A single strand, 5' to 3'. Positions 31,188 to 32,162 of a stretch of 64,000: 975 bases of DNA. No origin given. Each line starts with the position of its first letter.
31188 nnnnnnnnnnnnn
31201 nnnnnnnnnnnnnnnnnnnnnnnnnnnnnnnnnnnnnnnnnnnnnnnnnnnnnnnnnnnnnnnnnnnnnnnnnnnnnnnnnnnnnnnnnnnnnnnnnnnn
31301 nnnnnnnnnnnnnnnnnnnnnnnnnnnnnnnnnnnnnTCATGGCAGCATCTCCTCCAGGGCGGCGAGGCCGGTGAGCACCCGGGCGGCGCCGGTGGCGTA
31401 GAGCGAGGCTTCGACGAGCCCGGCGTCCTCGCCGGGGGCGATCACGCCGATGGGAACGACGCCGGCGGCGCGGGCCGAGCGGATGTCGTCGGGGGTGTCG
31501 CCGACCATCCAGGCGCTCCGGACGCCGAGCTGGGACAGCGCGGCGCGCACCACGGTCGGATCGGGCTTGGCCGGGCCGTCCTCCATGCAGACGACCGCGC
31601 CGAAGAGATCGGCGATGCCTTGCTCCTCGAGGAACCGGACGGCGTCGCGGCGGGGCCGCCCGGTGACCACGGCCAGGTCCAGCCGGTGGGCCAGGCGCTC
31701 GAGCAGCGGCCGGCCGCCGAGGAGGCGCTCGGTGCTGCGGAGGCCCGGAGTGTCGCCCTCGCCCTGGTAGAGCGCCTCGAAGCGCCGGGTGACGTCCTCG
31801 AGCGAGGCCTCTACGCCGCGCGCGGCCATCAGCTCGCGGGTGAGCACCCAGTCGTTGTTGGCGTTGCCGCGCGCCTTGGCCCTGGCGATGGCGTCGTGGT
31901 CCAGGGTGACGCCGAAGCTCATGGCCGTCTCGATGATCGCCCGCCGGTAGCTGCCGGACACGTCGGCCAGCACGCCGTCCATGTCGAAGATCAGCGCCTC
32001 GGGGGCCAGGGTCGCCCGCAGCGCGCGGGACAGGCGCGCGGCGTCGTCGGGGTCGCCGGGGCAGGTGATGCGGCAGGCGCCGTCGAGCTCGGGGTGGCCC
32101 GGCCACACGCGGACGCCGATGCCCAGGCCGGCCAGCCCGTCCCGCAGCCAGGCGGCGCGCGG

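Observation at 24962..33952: Compact histidine operon with two gene fusions, hisD at the end, and a metallopeptidase plus ArsC-family gene chained on by overlapping codons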

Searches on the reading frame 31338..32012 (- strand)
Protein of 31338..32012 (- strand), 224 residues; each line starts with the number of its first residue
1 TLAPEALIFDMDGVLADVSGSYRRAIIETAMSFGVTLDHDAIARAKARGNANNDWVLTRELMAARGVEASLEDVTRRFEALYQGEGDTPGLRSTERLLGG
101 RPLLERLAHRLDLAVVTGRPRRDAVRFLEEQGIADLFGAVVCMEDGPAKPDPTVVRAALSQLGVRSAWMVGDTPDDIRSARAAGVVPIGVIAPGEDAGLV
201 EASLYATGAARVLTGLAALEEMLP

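Call 31: search_solved_structures(query=window:31338-32012:-, max_evalue=0.01)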
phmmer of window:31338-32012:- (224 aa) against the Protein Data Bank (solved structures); distinct sequences matched with E-value up to 0.01: 44.
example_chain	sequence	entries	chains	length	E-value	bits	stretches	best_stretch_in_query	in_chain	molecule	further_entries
3kbb_A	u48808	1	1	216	5.4e-09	39.2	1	5-205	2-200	Phosphorylated carbohydrates phosphatase TM_1254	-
2fi1_A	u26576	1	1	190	6.8e-07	32.3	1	8-185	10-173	hydrolase, haloacid dehalogenase-like family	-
3e58_A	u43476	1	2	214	3.8e-06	29.9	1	4-185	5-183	putative Beta-phosphoglucomutase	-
2hdo_A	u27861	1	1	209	4.6e-06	29.6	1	5-195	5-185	Phosphoglycolate phosphatase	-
8bp0_A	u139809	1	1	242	6e-06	29.2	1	68-189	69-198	BHMeHis1.8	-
6z1k_A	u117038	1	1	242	1.2e-05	28.2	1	104-190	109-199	BH32.6 protein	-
8bp1_A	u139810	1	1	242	1.6e-05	27.8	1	104-190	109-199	BHMeHis1.0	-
6iah_A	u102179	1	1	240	2.2e-05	27.4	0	86-156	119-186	Hydrolase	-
4uar_A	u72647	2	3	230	2.4e-05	27.3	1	5-194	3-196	Protein CbbY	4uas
7o1d_A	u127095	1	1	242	3.4e-05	26.8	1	104-190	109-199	BH32.7 protein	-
6z1l_A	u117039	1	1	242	4.8e-05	26.3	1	103-181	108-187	BH32.12 protein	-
6q7p_A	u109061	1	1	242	5.5e-05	26.1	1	103-190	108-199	OE1.2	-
6q7q_A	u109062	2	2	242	6.7e-05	25.8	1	103-190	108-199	OE1.3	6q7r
3u26_A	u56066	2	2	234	7.4e-05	25.7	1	104-189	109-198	PF00702 domain protein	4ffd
6q7n_A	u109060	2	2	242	7.9e-05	25.6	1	104-189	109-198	BH32 | OE1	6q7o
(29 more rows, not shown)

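Call 43: search_protein_representatives(protein=window:31341-32012:-)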
Query: 224 residues. Proteins with E-value up to 0.001 (for the whole library): 7643; up to 1e-10: 867; up to 1e-30: 266. The best 150 are listed.
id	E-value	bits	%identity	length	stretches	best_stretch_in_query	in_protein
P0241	3.1e-77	275.3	65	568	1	2-224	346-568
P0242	6.4e-77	274.2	59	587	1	3-224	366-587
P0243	3.5e-76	271.9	62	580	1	2-223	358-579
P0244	7.6e-73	260.9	57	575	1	2-224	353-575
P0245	1.1e-72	260.4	58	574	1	3-224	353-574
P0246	1.7e-72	259.8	59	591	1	1-224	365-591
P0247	2.2e-72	259.5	62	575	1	2-223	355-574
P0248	3.1e-72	258.9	57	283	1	2-222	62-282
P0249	1.6e-71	256.6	59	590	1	2-220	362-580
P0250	2.5e-71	256.0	60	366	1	3-220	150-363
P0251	3.4e-70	252.3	62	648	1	2-220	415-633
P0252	5.0e-70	251.7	54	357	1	1-224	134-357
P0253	4.1e-69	248.7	58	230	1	2-217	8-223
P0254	1.7e-68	246.7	55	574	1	2-224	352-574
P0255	2.7e-68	246.0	61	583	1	2-214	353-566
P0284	3.9e-63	229.2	51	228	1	7-224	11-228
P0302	9.9e-61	221.3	55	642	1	3-213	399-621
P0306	7.6e-60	218.4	50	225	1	3-222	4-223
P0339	4.2e-56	206.2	51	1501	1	3-222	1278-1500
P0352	2.2e-53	197.4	52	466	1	3-223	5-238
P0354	3.4e-53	196.7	55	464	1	2-224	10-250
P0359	2.1e-52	194.1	48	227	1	4-214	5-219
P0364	1.5e-51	191.3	49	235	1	3-216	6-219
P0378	1.1e-47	178.7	43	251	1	4-222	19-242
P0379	1.2e-47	178.6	46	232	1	4-224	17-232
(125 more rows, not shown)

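Call 44: search_protein_families(library=pfam, proteins=[P0339, P0352, P0354, P0251, P0302, P0253, P0241, P0378], max_evalue=0.00001)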
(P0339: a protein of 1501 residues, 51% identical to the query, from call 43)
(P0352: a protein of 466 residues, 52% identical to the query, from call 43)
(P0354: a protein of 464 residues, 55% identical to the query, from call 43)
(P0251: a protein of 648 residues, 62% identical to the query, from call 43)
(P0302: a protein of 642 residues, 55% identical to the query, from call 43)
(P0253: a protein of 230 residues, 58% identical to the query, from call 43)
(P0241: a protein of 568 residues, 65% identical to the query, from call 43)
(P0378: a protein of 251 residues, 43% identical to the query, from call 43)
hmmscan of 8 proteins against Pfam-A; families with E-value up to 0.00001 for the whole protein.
P0339 (1501 aa): 7 families
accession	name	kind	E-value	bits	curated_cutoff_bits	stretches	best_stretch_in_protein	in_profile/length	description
PF00815.25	Histidinol_dh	-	4e-130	434.9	27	1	475-871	9-411/411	Histidinol dehydrogenase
PF00155.27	Aminotran_1_2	-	4.5e-49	168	19.7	1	941-1264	3-361/361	Aminotransferase class I and II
PF00977.27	His_biosynth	-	6.1e-42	144.1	23.6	1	3-216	2-227/228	Histidine biosynthesis protein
PF01502.23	PRA-CH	-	6e-22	77.7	27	1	250-320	3-73/74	Phosphoribosyl-AMP cyclohydrolase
PF13419.12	HAD_2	-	1.1e-19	71.6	23.8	1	1283-1464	2-175/178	Haloacid dehalogenase-like hydrolase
PF00702.32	Hydrolase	-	3.4e-17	63.9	26.4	1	1281-1461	3-191/191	haloacid dehalogenase-like hydrolase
PF01503.22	PRA-PH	-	4.6e-17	62.7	21.3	1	327-407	2-84/86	Phosphoribosyl-ATP pyrophosphohydrolase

P0352 (466 aa): 3 families
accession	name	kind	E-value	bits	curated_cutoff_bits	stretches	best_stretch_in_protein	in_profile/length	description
PF00475.24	IGPD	-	3.3e-59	199.6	27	1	303-446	1-144/144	Imidazoleglycerol-phosphate dehydratase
PF13419.12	HAD_2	-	1.4e-15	58.3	23.8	1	112-197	93-177/178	Haloacid dehalogenase-like hydrolase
PF00702.32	Hydrolase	-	1.7e-15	58.4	26.4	1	7-192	2-191/191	haloacid dehalogenase-like hydrolase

P0354 (464 aa): 4 families
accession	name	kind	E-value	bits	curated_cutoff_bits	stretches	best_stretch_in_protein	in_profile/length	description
PF00475.24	IGPD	-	2.8e-60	203.1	27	1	302-444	2-144/144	Imidazoleglycerol-phosphate dehydratase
PF13419.12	HAD_2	-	2.6e-19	70.4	23.8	1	16-207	2-178/178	Haloacid dehalogenase-like hydrolase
PF00702.32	Hydrolase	-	3.1e-17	64.1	26.4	1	13-201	2-191/191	haloacid dehalogenase-like hydrolase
PF13242.12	Hydrolase_like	-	2.4e-08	34.2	22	1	163-223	4-63/75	HAD-hyrolase-like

P0251 (648 aa): 3 families
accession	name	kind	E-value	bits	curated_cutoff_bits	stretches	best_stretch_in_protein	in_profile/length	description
PF00155.27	Aminotran_1_2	-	2.2e-42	146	19.7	1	81-411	18-361/361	Aminotransferase class I and II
PF13419.12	HAD_2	-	2.2e-18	67.4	23.8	1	420-603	1-177/178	Haloacid dehalogenase-like hydrolase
PF00702.32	Hydrolase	-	4.5e-18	66.8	26.4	1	418-598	2-191/191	haloacid dehalogenase-like hydrolase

P0302 (642 aa): 4 families
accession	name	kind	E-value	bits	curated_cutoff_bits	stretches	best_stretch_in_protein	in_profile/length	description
PF00155.27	Aminotran_1_2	-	3.3e-55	188.2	19.7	1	57-384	2-360/361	Aminotransferase class I and II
PF13419.12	HAD_2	-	1.1e-20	74.9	23.8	1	403-590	1-174/178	Haloacid dehalogenase-like hydrolase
PF00702.32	Hydrolase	-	6.6e-19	69.5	26.4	1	401-588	2-191/191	haloacid dehalogenase-like hydrolase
PF13242.12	Hydrolase_like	-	3.3e-07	30.6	22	1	553-605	4-59/75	HAD-hyrolase-like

P0253 (230 aa): 3 families
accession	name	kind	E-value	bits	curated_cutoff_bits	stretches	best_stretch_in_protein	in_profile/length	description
PF13419.12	HAD_2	-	1.1e-22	81.4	23.8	1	13-195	1-177/178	Haloacid dehalogenase-like hydrolase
PF00702.32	Hydrolase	-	4.3e-20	73.4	26.4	1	11-190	2-191/191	haloacid dehalogenase-like hydrolase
PF13242.12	Hydrolase_like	-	2.2e-06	27.9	22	1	155-196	4-48/75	HAD-hyrolase-like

P0241 (568 aa): 4 families
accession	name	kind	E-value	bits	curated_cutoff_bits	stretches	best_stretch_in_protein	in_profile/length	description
PF00155.27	Aminotran_1_2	-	3.7e-44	151.8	19.7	1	53-338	36-357/361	Aminotransferase class I and II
PF00702.32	Hydrolase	-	1.3e-18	68.6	26.4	1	349-527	2-190/191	haloacid dehalogenase-like hydrolase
PF13419.12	HAD_2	-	1.4e-18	68.1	23.8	1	352-529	2-173/178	Haloacid dehalogenase-like hydrolase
PF12710.13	HAD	-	4.2e-06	27.8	27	0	404-525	40-189/189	haloacid dehalogenase-like hydrolase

P0378 (251 aa): 2 families
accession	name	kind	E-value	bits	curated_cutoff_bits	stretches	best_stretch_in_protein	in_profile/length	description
PF13419.12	HAD_2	-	4.4e-14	53.4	23.8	1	23-204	2-172/178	Haloacid dehalogenase-like hydrolase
PF00702.32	Hydrolase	-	6.6e-10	40.1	26.4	1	20-204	2-191/191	haloacid dehalogenase-like hydrolase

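Call 48: find_encoding_contigs(protein=P0339, flank=6000, max_places=2)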
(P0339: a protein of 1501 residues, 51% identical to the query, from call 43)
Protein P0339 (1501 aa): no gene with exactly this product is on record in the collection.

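Call 64: list_cluster_members(proteins=[P0339, P0352, P0354, P0253, P0284, P0306, P0378, P0379, P0359, P0364])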
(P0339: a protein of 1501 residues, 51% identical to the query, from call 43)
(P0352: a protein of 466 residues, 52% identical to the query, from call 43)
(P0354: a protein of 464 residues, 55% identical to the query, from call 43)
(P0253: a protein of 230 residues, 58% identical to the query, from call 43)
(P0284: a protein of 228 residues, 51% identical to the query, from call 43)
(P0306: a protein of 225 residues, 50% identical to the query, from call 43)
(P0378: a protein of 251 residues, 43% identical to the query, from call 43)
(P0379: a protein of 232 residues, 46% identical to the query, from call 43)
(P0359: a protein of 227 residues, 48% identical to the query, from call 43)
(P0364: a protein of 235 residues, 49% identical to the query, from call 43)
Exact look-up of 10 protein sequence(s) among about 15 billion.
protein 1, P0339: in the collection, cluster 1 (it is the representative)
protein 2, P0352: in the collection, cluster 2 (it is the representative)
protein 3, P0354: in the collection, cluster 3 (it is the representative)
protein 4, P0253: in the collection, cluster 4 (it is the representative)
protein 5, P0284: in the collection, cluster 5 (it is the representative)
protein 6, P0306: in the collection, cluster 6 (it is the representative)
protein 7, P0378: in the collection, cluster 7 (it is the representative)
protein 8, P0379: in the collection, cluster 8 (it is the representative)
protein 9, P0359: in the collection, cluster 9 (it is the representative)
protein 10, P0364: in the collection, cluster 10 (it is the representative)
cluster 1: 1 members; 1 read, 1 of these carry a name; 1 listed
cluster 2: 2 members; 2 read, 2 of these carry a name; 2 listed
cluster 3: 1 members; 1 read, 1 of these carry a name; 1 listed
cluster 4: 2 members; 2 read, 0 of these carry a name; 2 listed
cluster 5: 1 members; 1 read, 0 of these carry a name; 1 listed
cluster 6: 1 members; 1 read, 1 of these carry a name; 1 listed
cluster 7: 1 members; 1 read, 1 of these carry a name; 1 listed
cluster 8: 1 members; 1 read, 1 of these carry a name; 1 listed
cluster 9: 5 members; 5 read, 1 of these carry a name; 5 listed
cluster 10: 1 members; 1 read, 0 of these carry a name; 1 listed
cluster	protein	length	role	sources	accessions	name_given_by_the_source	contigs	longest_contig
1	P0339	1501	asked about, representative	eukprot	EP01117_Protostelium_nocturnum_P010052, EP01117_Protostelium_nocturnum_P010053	TRINITY_DN3584_c1_g1_i3.p1 TRINITY_DN3584_c1_g1~~TRINITY_DN3584_c1_g1_i3.p1 ORF ...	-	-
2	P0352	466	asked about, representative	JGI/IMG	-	imidazoleglycerol-phosphate dehydratase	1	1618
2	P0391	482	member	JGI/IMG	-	imidazoleglycerol-phosphate dehydratase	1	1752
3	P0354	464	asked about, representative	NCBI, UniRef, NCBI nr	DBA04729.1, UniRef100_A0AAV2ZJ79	TPA: hypothetical protein N0F65_004366 [Lagenidium giganteum] | Imidazoleglycerol-phosphate dehydratase n=1 Tax=Lagenidium giganteum TaxID=4803 ...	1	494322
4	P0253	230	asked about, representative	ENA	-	-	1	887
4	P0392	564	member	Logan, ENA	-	-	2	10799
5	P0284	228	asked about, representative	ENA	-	-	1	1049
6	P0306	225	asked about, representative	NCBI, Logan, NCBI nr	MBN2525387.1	MAG: HAD-IA family hydrolase [Deltaproteobacteria bacterium] | HAD-IA family hydrolase [Deltaproteobacteria bacterium]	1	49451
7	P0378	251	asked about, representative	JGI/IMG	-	HAD superfamily hydrolase (TIGR01548 family)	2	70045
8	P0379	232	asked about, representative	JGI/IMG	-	HAD superfamily hydrolase (TIGR01548 family)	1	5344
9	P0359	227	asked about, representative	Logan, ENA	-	-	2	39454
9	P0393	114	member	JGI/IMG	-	phosphoglycolate phosphatase-like HAD superfamily hydrolase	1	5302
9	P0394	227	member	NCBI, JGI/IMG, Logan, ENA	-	-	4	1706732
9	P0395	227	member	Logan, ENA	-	-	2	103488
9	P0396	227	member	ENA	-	-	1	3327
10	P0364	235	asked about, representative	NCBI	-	-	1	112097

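Call 67: find_homologous_proteins(query=P0339)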
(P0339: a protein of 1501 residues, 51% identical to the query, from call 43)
Query P0339 (1501 aa): 406 proteins with E <= 0.001 among 8000 candidates; the best 120 are listed.
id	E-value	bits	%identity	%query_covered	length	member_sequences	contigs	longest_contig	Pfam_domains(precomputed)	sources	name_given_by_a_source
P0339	0.0e+0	3361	100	100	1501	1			PF13419.13,PF01502.24,PF00155.28,PF00702.33,PF01503.23,PF00815.26,PF00977.28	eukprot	eukprot:TRINITY_DN3584_c1_g1_i3.p1 TRINITY_DN3584_c1_g1~~TRINITY_DN3584_c1_g1_i3.p1 ORF type:complet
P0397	0.0e+0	1808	56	100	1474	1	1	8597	PF13419.13,PF01502.24,PF00155.28,PF00702.33,PF01503.23,PF00815.26,PF00977.28,PF13242.13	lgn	-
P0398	0.0e+0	1600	52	100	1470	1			PF13419.13,PF01502.24,PF00155.28,PF00702.33,PF01503.23,PF00815.26,PF00977.28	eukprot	eukprot:TRINITY_DN1626_c0_g1_i1.p1 TRINITY_DN1626_c0_g1~~TRINITY_DN1626_c0_g1_i1.p1 ORF type:complet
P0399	0.0e+0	1359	51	86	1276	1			PF13419.13,PF01502.24,PF00155.28,PF00702.33,PF01503.23,PF00815.26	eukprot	eukprot:TRINITY_DN3373_c0_g1_i1.p1 TRINITY_DN3373_c0_g1~~TRINITY_DN3373_c0_g1_i1.p1 ORF type:complet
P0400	0.0e+0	1263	45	98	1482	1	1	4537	PF13419.13,PF01502.24,PF00155.28,PF00702.33,PF01503.23,PF00815.26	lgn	-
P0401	0.0e+0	1066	55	59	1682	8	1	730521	PF01502.24,PF05690.21,PF01634.24,PF02581.24,PF08029.17,PF00977.28,PF00117.35,PF03060.22,PF01503.23,PF01180.28,PF00815.26,PF01884.24,PF01207.24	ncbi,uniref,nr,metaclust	ncbi:histidinol dehydrogenase [Acanthamoeba castellanii str. Neff]|uniref:Histidinol dehydrogenase n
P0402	0.0e+0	1066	47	79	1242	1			PF01502.24,PF00155.28,PF01503.23,PF00815.26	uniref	uniref:Histidine biosynthesis trifunctional protein n=1 Tax=Arcella intermedia TaxID=1963864 RepID=A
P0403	0.0e+0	1050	53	60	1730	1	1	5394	PF01502.24,PF01634.24,PF00117.35,PF01503.23,PF08029.17,PF01180.28,PF00815.26,PF00977.28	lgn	-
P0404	0.0e+0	1038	53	58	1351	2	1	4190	PF01502.24,PF05690.21,PF00117.35,PF01503.23,PF01180.28,PF00815.26,PF00977.28,PF01207.24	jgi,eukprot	eukprot:CAMPEP_0201488340 /NCGR_PEP_ID=MMETSP0151_2-20130828/17894_1 /ASSEMBLY_ACC=CAM_ASM_000257 /T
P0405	6.8e-298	1010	51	59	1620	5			PF01502.24,PF05690.21,PF02581.24,PF00977.28,PF00117.35,PF07685.21,PF03060.22,PF01503.23,PF01180.28,PF00815.26,PF01884.24,PF01207.24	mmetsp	mmetsp:Transcript_41066/g.103473 ORF Transcript_41066/g.103473 Transcript_41066/m.103473 type:comple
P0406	1.3e-295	1002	41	100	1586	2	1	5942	PF13419.13,PF01502.24,PF00155.28,PF00702.33,PF01503.23,PF00815.26,PF00977.28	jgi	jgi:HAD superfamily hydrolase (TIGR01548 family)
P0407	7.6e-295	1000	41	99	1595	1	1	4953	PF13419.13,PF01502.24,PF00155.28,PF00702.33,PF01503.23,PF00815.26,PF00977.28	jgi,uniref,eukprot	uniref:Phosphoribosyl-AMP cyclohydrolase n=1 Tax=Sexangularia sp. CB-2014 TaxID=1486929 RepID=A0A7S1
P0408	2.0e-286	972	55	29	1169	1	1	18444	PF01502.24,PF01503.23,PF00815.26,PF00977.28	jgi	jgi:histidinol dehydrogenase/phosphoribosyl-ATP pyrophosphohydrolase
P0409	3.7e-286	971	54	58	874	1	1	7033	PF01502.24,PF01503.23,PF00815.26,PF00977.28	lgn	-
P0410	5.8e-282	957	52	58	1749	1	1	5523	PF01502.24,PF01634.24,PF00117.35,PF07685.21,PF01503.23,PF08029.17,PF01180.28,PF00815.26,PF00977.28,PF01884.24,PF01207.24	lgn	-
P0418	7.6e-272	923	54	58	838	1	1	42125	PF01502.24,PF01503.23,PF00815.26,PF00977.28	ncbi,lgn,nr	ncbi:MAG: histidinol dehydrogenase [Deltaproteobacteria bacterium]|nr:MAG: histidinol dehydrogenase 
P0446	2.5e-262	892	49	57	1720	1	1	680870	PF01502.24,PF01634.24,PF00117.35,PF02581.24,PF01503.23,PF08029.17,PF01180.28,PF00815.26,PF00977.28,PF01207.24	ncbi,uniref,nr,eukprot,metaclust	ncbi:histidinol dehydrogenase [Thecamonas trahens ATCC 50062]|uniref:Histidinol dehydrogenase n=1 Ta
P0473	1.4e-254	866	50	58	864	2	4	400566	PF01502.24,PF01503.23,PF00815.26,PF00977.28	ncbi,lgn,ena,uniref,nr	ncbi:histidinol dehydrogenase [Candidatus Palauibacter polyketidifaciens]|uniref:histidinol dehydrog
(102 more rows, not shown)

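Call 71: search_protein_families(library=pfam, proteins=[P0401, P0446, P0402, P0418, P0473], max_evalue=1e-8)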
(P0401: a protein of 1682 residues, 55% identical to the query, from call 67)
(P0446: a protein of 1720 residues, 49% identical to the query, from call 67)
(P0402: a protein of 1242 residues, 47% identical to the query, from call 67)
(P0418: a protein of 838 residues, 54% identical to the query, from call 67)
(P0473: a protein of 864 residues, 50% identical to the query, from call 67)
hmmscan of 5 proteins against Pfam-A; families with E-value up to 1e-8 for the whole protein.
P0401 (1682 aa): 8 families
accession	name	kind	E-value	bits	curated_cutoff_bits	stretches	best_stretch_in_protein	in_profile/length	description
PF00815.25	Histidinol_dh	-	1.2e-128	430.1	27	1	976-1380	5-411/411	Histidinol dehydrogenase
PF00977.27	His_biosynth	-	1e-122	408.3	23.6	2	230-459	1-227/228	Histidine biosynthesis protein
PF01502.23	PRA-CH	-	5.1e-25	87.5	27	1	750-821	2-73/74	Phosphoribosyl-AMP cyclohydrolase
PF01634.23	HisG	-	9.6e-24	84.6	25.5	1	1473-1598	28-153/158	ATP phosphoribosyltransferase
PF01503.22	PRA-PH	-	1e-18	68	21.3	1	830-910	3-85/86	Phosphoribosyl-ATP pyrophosphohydrolase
PF08029.16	HisG_C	-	3.8e-17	62.6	23.5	1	1607-1678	1-72/73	HisG, C-terminal domain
PF01180.27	DHO_dh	-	1.6e-14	54.3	27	0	412-470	228-289/291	Dihydroorotate dehydrogenase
PF00117.34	GATase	-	7.2e-10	39.3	22.8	1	44-198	43-183/190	Glutamine amidotransferase class-I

P0446 (1720 aa): 6 families
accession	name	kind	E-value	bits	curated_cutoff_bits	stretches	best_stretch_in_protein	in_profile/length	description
PF00815.25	Histidinol_dh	-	5.2e-119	398.4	27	1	984-1395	9-411/411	Histidinol dehydrogenase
PF00977.27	His_biosynth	-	2.1e-112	374.6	23.6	2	221-451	1-227/228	Histidine biosynthesis protein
PF01634.23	HisG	-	9.1e-30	104.1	25.5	1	1480-1639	1-156/158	ATP phosphoribosyltransferase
PF01502.23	PRA-CH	-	4.7e-21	74.9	27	1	747-818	3-73/74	Phosphoribosyl-AMP cyclohydrolase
PF08029.16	HisG_C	-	7.7e-18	64.8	23.5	1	1646-1716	2-72/73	HisG, C-terminal domain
PF01503.22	PRA-PH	-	1.5e-17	64.2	21.3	1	832-918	2-85/86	Phosphoribosyl-ATP pyrophosphohydrolase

P0402 (1242 aa): 4 families
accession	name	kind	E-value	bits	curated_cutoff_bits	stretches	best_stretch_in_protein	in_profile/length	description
PF00815.25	Histidinol_dh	-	5.1e-128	428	27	1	331-724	13-410/411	Histidinol dehydrogenase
PF00155.27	Aminotran_1_2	-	1.1e-48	166.7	19.7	1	774-1093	3-354/361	Aminotransferase class I and II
PF01502.23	PRA-CH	-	2.7e-23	82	27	1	122-193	2-73/74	Phosphoribosyl-AMP cyclohydrolase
PF01503.22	PRA-PH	-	1.4e-20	73.9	21.3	1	200-281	2-85/86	Phosphoribosyl-ATP pyrophosphohydrolase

P0418 (838 aa): 4 families
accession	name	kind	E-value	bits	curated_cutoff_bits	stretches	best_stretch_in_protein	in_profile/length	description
PF00815.25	Histidinol_dh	-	2.3e-122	409.4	27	1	446-837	10-410/411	Histidinol dehydrogenase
PF00977.27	His_biosynth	-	5e-40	137.8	23.6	1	1-213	1-227/228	Histidine biosynthesis protein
PF01502.23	PRA-CH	-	3.1e-27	94.7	27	1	246-316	2-73/74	Phosphoribosyl-AMP cyclohydrolase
PF01503.22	PRA-PH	-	8.9e-17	61.7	21.3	1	324-404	3-85/86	Phosphoribosyl-ATP pyrophosphohydrolase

P0473 (864 aa): 4 families
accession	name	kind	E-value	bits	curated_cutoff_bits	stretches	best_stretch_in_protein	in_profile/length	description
PF00815.25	Histidinol_dh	-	6.2e-121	404.7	27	1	454-849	11-411/411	Histidinol dehydrogenase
PF00977.27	His_biosynth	-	2.9e-38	132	23.6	1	1-213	1-227/228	Histidine biosynthesis protein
PF01502.23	PRA-CH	-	9.7e-26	89.9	27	1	246-317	2-73/74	Phosphoribosyl-AMP cyclohydrolase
PF01503.22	PRA-PH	-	1.7e-10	41.6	21.3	1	322-402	3-85/86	Phosphoribosyl-ATP pyrophosphohydrolase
